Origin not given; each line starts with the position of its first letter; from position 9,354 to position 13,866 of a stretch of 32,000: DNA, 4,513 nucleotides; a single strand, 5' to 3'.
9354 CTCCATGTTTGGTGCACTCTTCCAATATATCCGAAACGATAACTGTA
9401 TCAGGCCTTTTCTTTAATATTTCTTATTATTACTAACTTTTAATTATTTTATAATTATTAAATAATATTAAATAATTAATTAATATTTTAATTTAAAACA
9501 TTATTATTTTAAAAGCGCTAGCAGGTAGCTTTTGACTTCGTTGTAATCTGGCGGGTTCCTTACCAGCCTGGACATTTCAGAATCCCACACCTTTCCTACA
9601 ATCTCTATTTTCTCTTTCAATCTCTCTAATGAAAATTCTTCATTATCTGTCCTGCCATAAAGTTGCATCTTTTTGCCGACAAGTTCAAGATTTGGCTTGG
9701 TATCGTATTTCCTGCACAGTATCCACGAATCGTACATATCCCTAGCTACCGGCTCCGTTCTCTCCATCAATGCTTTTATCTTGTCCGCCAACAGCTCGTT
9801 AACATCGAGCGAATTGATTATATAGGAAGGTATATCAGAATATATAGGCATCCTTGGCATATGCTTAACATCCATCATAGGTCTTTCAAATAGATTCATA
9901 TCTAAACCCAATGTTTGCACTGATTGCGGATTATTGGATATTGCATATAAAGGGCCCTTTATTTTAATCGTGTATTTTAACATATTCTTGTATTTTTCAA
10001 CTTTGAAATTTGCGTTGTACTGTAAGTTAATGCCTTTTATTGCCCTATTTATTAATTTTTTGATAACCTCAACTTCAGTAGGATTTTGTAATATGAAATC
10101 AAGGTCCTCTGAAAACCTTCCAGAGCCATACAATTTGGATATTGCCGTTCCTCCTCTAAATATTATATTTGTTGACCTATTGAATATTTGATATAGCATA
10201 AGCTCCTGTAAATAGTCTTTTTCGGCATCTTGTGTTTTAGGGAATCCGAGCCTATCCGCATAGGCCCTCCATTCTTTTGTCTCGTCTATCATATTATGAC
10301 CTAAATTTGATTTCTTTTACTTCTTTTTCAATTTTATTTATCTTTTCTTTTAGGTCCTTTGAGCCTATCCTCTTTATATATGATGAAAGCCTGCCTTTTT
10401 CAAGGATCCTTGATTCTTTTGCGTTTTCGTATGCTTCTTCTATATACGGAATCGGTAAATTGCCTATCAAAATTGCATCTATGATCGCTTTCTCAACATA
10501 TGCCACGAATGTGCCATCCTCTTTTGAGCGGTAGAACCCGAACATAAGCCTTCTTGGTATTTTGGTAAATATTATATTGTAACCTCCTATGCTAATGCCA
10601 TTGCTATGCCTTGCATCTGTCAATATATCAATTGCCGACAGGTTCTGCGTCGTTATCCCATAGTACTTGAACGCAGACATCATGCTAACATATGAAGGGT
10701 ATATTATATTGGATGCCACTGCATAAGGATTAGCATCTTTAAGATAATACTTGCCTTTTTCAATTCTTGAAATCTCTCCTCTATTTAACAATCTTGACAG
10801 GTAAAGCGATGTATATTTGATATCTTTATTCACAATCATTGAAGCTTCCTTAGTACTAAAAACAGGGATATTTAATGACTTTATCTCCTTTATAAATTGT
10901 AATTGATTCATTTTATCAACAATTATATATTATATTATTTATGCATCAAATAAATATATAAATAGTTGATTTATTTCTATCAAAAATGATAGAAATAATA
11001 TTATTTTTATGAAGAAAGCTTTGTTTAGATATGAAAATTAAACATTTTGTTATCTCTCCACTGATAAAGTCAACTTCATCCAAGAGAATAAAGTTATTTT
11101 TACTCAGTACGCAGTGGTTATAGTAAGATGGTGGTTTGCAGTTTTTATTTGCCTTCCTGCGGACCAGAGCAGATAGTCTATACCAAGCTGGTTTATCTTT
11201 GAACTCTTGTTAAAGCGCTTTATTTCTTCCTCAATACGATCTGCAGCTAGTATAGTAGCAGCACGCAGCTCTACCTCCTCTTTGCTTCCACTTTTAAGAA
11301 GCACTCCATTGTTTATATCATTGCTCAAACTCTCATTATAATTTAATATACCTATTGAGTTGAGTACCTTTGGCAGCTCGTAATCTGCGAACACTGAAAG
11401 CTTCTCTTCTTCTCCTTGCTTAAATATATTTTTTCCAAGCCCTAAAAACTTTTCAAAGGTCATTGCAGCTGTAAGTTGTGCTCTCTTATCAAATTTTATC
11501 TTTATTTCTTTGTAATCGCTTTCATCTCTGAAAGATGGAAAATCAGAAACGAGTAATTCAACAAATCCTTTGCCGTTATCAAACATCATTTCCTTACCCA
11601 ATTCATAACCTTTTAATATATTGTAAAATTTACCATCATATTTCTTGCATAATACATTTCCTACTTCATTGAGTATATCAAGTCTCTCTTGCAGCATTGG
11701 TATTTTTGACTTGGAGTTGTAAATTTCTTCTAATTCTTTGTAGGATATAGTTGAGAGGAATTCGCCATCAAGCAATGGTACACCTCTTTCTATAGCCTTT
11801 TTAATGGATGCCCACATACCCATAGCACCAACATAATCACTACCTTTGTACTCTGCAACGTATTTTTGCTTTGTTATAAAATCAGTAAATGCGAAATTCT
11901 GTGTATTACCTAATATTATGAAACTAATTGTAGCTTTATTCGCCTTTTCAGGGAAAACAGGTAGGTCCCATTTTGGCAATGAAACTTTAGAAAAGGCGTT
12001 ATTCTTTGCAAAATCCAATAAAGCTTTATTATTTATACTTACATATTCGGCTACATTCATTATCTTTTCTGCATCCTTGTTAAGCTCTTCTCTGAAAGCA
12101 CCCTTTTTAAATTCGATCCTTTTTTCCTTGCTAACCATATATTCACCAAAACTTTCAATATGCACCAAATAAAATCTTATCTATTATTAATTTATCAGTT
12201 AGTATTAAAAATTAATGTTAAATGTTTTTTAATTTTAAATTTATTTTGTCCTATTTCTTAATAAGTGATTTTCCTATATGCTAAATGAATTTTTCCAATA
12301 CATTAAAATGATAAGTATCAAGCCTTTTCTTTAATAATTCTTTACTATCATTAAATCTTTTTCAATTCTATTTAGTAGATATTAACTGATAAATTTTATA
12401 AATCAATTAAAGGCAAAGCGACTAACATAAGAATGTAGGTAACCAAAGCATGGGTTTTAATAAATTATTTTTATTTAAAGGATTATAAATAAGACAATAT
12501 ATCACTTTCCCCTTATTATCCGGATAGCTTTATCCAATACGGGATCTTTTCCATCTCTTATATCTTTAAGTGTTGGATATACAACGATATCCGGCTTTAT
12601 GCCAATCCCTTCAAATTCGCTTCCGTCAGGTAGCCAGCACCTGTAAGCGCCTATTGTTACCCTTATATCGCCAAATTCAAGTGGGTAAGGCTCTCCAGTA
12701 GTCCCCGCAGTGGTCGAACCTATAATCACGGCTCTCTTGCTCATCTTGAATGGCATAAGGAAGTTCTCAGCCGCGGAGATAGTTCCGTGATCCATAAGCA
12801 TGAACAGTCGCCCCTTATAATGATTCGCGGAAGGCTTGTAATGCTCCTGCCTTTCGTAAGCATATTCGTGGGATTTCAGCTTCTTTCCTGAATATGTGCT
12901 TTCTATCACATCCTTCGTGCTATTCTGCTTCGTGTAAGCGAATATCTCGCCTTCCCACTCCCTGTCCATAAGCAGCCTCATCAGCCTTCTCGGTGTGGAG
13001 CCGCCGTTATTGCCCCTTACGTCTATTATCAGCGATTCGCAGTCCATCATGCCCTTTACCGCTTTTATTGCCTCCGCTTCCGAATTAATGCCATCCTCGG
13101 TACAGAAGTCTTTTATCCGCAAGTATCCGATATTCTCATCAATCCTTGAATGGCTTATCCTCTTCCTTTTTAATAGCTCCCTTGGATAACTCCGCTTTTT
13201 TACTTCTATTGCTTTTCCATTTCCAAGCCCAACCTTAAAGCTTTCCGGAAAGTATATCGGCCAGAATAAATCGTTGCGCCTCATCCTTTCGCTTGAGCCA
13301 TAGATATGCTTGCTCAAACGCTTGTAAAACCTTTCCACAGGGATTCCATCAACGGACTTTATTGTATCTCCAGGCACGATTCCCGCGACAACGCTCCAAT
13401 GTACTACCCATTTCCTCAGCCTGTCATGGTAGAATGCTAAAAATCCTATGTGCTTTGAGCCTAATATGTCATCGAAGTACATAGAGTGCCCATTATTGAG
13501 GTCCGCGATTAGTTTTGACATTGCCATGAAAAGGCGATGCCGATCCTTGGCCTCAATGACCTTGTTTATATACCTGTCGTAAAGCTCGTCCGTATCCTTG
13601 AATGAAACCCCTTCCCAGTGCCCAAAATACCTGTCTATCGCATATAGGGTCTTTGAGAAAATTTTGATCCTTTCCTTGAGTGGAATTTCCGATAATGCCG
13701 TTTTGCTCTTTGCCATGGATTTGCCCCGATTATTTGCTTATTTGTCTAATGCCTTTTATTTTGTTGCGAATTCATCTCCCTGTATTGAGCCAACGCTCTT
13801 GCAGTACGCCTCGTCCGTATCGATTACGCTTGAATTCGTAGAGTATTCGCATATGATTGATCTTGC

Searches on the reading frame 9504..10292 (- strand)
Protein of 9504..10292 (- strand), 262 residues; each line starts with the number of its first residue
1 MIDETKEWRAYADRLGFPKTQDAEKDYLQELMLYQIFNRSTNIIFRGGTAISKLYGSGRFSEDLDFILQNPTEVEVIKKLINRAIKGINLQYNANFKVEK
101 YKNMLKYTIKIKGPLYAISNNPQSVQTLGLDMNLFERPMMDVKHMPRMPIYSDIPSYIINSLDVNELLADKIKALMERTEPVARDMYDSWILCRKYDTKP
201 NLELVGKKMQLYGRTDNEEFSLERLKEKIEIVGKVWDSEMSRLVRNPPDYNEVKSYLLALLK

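Call 42: search_protein_families(library=pfam, proteins=[window:9504-10292:-], max_evalue=0.0001)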
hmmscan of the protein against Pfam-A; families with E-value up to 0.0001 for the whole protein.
window:9504-10292:- (262 aa): 1 family
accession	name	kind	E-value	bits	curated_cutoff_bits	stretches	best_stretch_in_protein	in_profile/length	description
PF08843.17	AbiEii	-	9.1e-25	88.4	22.5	1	41-249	13-229/238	Nucleotidyl transferase AbiEii toxin, Type IV TA system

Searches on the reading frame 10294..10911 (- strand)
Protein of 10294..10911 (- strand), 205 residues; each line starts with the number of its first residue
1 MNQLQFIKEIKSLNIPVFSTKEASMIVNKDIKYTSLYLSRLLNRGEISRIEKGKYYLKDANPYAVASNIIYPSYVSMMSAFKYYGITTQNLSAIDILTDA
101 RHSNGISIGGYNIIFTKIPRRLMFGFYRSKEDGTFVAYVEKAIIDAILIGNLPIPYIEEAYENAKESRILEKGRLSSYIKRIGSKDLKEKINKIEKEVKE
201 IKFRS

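Call 42: search_protein_families(library=pfam, proteins=[window:10294-10911:-], max_evalue=0.0001)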
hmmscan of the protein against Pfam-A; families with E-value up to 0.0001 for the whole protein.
window:10294-10911:- (205 aa): 1 family
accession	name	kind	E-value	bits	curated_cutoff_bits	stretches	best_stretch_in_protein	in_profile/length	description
PF13338.12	AbiEi_4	-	2e-05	25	25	1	9-57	5-48/49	Transcriptional regulator, AbiEi antitoxin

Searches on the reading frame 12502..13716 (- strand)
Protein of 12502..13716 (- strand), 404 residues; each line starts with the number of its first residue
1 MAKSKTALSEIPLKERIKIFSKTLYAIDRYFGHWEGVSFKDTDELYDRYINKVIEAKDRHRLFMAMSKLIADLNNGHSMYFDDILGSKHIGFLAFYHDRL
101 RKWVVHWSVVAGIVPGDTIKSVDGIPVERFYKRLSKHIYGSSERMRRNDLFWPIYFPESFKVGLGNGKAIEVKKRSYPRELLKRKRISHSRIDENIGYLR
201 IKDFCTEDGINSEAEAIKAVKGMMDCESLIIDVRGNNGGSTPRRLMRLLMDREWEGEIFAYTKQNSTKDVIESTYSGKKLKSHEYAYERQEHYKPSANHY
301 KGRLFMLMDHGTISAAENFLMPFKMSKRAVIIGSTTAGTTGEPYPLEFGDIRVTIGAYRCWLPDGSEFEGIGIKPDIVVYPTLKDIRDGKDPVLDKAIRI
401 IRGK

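Call 42: search_protein_families(library=pfam, proteins=[window:12502-13716:-], max_evalue=0.0001)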
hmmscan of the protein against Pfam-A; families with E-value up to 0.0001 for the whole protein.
window:12502-13716:- (404 aa): 1 family
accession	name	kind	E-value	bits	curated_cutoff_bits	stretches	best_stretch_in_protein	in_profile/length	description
PF03572.23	Peptidase_S41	-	1e-26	93.9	24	1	195-379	1-165/165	Peptidase family S41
